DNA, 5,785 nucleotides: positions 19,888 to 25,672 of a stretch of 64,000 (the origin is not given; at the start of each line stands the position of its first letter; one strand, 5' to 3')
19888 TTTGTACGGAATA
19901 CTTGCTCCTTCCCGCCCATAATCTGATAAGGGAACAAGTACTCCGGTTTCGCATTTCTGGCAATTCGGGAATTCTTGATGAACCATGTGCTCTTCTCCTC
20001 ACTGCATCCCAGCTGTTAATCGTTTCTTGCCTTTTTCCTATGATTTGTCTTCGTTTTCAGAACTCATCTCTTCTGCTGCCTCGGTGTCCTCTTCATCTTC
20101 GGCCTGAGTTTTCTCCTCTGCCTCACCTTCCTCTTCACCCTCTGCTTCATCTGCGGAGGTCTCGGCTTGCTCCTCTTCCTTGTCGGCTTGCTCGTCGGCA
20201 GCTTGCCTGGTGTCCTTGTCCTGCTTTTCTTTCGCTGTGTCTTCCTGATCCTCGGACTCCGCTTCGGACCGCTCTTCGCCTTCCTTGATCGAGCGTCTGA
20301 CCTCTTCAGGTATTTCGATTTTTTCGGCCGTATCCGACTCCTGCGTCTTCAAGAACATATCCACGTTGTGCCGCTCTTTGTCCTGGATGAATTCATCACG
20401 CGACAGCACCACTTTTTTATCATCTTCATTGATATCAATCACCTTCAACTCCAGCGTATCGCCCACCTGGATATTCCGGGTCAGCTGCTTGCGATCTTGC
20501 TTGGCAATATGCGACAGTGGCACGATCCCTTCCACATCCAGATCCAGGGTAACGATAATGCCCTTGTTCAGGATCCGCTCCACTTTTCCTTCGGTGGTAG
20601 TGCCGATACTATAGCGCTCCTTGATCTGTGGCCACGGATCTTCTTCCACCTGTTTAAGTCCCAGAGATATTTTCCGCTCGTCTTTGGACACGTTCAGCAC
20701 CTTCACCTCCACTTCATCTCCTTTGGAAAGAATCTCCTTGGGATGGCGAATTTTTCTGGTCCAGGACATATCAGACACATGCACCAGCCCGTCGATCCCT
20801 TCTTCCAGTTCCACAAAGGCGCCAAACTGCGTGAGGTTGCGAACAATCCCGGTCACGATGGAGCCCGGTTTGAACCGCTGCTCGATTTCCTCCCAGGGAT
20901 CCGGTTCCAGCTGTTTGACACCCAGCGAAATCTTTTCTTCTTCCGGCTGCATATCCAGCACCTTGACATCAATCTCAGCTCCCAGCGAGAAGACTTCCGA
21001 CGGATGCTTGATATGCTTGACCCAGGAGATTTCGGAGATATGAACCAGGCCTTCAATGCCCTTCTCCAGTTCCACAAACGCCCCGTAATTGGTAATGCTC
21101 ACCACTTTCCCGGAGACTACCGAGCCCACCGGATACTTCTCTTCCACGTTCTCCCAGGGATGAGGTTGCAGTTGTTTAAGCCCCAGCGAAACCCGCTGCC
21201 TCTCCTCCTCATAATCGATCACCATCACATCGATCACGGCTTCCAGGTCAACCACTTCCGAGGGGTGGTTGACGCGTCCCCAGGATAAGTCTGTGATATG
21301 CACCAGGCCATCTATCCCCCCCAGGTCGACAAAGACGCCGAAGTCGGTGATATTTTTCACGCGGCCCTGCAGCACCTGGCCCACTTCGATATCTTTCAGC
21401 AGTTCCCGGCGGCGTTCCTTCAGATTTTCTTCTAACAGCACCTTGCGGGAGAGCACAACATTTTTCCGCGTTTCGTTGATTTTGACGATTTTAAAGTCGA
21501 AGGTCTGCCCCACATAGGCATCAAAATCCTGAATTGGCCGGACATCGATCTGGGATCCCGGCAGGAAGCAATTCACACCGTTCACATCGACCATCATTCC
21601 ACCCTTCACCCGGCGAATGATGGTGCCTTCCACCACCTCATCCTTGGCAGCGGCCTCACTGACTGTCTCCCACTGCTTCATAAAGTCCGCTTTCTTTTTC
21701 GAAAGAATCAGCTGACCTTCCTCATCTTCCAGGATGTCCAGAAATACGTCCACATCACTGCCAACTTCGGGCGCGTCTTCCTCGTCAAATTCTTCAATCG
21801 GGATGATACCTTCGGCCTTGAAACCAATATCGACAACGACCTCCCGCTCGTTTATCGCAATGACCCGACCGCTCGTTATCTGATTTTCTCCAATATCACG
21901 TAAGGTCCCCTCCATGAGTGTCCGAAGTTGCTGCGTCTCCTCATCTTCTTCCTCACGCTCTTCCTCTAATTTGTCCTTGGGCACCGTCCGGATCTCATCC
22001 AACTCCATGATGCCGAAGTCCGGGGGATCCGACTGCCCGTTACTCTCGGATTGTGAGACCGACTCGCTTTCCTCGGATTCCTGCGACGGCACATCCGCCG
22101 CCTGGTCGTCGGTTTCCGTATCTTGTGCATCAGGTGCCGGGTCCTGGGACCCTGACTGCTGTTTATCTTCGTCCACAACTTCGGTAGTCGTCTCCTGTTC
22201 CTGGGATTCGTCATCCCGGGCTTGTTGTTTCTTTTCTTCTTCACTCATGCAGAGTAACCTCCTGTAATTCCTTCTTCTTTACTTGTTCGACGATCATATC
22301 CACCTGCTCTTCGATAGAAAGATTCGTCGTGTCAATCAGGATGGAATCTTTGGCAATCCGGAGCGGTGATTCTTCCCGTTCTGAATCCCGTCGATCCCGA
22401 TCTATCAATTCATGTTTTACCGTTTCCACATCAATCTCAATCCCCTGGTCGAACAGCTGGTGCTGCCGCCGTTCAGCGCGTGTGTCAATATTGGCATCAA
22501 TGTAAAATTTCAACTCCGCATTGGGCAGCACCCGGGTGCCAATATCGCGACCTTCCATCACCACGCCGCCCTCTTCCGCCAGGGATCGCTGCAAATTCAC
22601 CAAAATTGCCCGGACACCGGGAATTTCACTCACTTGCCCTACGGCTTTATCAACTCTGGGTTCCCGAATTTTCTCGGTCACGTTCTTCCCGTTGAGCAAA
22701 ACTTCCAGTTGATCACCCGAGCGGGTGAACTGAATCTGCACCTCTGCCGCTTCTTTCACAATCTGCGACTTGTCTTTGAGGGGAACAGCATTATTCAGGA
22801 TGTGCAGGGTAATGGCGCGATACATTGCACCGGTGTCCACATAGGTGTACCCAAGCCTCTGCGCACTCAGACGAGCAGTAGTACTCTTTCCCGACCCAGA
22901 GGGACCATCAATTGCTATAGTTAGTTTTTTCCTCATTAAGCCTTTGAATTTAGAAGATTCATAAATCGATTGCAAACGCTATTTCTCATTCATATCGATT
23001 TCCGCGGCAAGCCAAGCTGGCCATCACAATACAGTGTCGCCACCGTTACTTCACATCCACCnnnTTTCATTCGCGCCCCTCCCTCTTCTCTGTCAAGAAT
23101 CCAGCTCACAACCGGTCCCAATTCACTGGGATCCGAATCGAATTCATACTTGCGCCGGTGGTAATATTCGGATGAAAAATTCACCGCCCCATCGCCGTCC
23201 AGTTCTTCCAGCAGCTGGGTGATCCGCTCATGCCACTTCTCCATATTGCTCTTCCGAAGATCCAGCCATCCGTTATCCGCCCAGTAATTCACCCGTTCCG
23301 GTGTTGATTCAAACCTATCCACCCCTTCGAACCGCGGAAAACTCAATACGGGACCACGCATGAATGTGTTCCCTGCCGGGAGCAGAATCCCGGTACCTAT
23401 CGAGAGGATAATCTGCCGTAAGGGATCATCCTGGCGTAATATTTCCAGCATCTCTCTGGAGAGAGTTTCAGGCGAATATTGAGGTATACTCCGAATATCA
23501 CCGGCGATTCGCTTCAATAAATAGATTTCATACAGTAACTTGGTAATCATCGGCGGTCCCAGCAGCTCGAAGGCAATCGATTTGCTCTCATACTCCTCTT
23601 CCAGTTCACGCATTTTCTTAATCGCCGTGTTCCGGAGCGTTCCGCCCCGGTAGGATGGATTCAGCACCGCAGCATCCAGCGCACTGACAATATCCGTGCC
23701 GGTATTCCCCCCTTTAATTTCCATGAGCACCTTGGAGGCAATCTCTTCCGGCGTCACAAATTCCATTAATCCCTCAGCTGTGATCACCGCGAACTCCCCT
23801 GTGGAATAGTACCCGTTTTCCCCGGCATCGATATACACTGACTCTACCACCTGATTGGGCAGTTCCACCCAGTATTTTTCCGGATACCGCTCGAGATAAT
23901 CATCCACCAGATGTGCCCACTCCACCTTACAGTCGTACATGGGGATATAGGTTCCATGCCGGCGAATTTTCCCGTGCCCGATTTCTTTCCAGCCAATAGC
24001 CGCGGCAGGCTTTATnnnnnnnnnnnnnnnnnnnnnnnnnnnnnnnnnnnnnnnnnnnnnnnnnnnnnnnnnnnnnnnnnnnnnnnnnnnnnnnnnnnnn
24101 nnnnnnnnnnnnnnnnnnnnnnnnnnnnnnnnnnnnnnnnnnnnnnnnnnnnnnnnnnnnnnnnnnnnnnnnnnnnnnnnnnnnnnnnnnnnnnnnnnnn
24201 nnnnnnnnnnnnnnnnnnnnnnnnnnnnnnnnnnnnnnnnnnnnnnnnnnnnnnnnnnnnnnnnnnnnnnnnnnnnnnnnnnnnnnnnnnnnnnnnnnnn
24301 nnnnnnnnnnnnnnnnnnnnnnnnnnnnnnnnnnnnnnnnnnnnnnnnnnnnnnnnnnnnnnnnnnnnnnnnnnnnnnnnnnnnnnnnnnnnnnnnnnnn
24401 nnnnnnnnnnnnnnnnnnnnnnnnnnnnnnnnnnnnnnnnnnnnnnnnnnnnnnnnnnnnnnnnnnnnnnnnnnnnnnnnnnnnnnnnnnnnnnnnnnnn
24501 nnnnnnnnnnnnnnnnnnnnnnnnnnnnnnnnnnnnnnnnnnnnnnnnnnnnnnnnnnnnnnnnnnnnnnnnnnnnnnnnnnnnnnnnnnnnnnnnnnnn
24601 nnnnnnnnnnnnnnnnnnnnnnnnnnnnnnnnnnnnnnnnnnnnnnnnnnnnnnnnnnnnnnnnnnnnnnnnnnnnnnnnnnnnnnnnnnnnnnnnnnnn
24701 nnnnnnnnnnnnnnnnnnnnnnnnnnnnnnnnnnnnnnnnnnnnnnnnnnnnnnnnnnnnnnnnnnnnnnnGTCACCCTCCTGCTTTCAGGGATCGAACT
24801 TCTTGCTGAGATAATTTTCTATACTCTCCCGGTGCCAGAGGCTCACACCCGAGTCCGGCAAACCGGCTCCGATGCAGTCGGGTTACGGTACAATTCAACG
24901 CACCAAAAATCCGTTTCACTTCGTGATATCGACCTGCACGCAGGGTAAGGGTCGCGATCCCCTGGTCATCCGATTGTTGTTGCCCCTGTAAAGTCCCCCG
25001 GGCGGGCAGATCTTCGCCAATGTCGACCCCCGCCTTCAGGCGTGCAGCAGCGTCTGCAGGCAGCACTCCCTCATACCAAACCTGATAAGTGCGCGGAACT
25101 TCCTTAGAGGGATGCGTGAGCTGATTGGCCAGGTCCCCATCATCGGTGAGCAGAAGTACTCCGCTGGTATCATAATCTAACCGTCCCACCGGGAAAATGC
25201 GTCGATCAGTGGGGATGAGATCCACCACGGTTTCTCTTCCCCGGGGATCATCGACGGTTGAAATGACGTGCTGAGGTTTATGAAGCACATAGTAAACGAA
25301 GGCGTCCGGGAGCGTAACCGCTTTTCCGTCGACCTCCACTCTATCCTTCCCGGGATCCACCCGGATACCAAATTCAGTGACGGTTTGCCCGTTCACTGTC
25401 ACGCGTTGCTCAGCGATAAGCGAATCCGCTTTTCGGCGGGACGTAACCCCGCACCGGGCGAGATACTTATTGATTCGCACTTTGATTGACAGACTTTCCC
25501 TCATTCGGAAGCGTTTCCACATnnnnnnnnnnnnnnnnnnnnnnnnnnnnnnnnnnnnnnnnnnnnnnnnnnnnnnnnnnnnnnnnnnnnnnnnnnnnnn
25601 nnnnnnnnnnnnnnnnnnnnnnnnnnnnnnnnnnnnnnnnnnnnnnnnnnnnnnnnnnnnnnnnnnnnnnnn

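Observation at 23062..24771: Large uncharacterised Rossmann-motif protein inserted into the conserved scpA-scpB-rluB-cmk-rpsA operon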

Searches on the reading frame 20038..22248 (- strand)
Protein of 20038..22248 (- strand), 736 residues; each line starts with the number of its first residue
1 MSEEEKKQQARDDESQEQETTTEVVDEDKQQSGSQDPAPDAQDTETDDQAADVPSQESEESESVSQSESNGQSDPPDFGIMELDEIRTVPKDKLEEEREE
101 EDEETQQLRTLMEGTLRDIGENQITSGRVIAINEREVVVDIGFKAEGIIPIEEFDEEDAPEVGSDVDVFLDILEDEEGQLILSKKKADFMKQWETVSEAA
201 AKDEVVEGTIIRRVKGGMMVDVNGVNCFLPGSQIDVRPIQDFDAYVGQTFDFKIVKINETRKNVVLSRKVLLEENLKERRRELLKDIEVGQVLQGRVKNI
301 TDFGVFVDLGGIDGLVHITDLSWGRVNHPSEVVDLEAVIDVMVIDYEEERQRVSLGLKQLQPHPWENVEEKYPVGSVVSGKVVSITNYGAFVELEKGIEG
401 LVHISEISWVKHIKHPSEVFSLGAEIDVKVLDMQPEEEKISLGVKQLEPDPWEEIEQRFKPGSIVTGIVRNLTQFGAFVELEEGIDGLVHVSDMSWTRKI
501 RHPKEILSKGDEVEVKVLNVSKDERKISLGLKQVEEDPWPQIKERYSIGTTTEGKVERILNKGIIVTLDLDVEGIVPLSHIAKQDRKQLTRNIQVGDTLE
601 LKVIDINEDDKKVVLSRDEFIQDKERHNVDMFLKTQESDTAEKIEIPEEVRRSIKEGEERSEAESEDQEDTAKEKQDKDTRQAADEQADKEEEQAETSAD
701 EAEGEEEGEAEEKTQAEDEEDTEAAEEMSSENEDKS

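Call 3: search_protein_families(library=pfam, proteins=[window:20038-22248:-], max_evalue=0.1)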
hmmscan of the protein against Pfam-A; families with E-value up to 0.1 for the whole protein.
window:20038-22248:- (736 aa): 5 families
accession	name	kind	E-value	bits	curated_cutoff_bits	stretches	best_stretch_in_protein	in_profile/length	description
PF00575.29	S1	-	5e-91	299.6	22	6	459-532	2-74/74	S1 RNA binding domain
PF23459.1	S1_RRP5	-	3e-25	89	27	4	460-528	2-69/72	RRP5 S1 domain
PF21710.3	Spt6_S1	-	2.5e-17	63.4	27.5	3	454-532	9-87/91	Spt6, S1/OB domain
PF13509.12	S1_2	-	5.8e-09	36.4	21.8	0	289-317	1-30/61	S1 domain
PF17092.11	PCB_OB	-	0.0015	19.7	27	1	452-519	21-99/111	Penicillin-binding protein OB-like domain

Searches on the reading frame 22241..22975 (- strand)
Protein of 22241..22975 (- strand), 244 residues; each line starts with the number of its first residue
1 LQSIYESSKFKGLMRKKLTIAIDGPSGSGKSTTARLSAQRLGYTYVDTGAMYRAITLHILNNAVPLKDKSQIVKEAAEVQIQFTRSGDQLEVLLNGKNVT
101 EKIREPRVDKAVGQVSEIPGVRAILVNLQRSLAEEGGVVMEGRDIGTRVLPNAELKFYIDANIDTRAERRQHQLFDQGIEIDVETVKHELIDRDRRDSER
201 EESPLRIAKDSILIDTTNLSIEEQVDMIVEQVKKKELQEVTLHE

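Call 3: search_protein_families(library=pfam, proteins=[window:22241-22975:-], max_evalue=0.1)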
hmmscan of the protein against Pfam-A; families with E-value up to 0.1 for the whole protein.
window:22241-22975:- (244 aa): 12 families
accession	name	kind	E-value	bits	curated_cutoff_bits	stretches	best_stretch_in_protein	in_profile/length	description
PF02224.24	Cytidylate_kin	-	1.5e-72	244.2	26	1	20-233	1-210/211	Cytidylate kinase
PF13189.12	Cytidylate_kin2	-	2e-06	28.5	28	1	20-173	2-131/176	Cytidylate kinase-like family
PF13238.12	AAA_18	-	3e-05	24.9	29.4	1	20-172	1-110/128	AAA domain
PF13207.12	AAA_17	-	6e-05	23.8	27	1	24-80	2-65/136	AAA domain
PF13671.12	AAA_33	-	6.8e-05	23.6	27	1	23-77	5-59/143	AAA domain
PF01202.28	SKI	-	0.00031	21.3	22.1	1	27-49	2-24/159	Shikimate kinase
PF00005.33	ABC_tran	-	0.0055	17.8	25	1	16-51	10-42/137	ABC transporter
PF00485.24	PRK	-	0.0067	16.7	22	1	20-76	2-60/196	Phosphoribulokinase / Uridine kinase family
PF03668.21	RapZ-like_N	-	0.014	15.6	25.4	0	202-233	125-155/158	RapZ-like N-terminal domain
PF13401.12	AAA_22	-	0.024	15.4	27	1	17-41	5-29/130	AAA domain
PF13521.12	AAA_28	-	0.039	14.6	27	1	20-53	2-34/164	AAA domain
PF03215.21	Rad17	-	0.054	13.9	23.8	1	16-47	44-75/186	Rad17 P-loop domain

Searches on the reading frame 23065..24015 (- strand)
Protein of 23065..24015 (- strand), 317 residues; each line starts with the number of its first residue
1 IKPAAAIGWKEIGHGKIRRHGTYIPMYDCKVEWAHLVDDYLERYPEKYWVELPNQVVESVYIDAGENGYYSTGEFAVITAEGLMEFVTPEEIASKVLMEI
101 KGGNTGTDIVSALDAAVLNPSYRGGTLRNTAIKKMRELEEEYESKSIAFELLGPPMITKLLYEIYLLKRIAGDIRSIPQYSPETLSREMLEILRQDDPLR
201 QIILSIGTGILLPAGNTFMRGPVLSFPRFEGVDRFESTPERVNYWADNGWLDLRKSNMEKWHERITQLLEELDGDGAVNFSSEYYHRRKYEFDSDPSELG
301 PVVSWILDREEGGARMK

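Call 57: predict_structure(alignment_id=A3)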
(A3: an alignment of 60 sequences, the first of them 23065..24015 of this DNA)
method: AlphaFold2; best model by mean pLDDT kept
length: 317 residues; sequences in the alignment: 60
mean_pLDDT: 86.4   pTM: 0.88
mean pLDDT of the five models: 86.4, 86.3, 85.2, 84.1, 82.7
residues with pLDDT >= 90: 180; 70-90: 99; 50-70: 27; < 50: 11
segments of 3 or more residues with pLDDT < 50: 1-3, 315-317
pLDDT, mean of each block of 10 residues (from residue 1): 62 93 96 91 91 97 88 90 81 84 74 75 85 93 92 86 97 94 98 98 97 96 91 91 95 98 94 63 64 62 89 51
secondary structure, 60 per line:
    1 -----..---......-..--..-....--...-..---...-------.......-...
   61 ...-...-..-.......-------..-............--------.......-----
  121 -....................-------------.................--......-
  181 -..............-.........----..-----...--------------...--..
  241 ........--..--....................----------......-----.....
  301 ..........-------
elements in order: E11-16 E25-28 E40-42 E50-56 E58-63 H72-78 H89-100 H109-115 H122-141 H155-171 H174-179 H182-195 H197-205 E217-219 E234-236 H239-248 H255-274 H285-290 H296-310

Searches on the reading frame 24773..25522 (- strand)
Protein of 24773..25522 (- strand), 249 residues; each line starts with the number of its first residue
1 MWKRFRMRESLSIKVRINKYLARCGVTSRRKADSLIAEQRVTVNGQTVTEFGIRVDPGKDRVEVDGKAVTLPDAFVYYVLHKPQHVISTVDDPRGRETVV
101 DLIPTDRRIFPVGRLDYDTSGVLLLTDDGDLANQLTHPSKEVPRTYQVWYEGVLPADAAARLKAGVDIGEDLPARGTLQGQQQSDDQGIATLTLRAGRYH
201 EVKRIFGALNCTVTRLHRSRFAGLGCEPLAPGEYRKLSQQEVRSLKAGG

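Call 3: search_protein_families(library=pfam, proteins=[window:24773-25522:-], max_evalue=0.1)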
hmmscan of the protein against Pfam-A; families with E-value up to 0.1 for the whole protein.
window:24773-25522:- (249 aa): 3 families
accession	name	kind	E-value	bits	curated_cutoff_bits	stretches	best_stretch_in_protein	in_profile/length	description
PF00849.27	PseudoU_synth_2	-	1.5e-18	67.9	26.8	1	77-206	2-150/152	RNA pseudouridylate synthase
PF01479.30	S4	-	8.9e-09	35.4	22.8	1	15-58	1-45/48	S4 domain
PF13275.11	S4_2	-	0.042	14.2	24.6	1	32-69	26-62/65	S4 domain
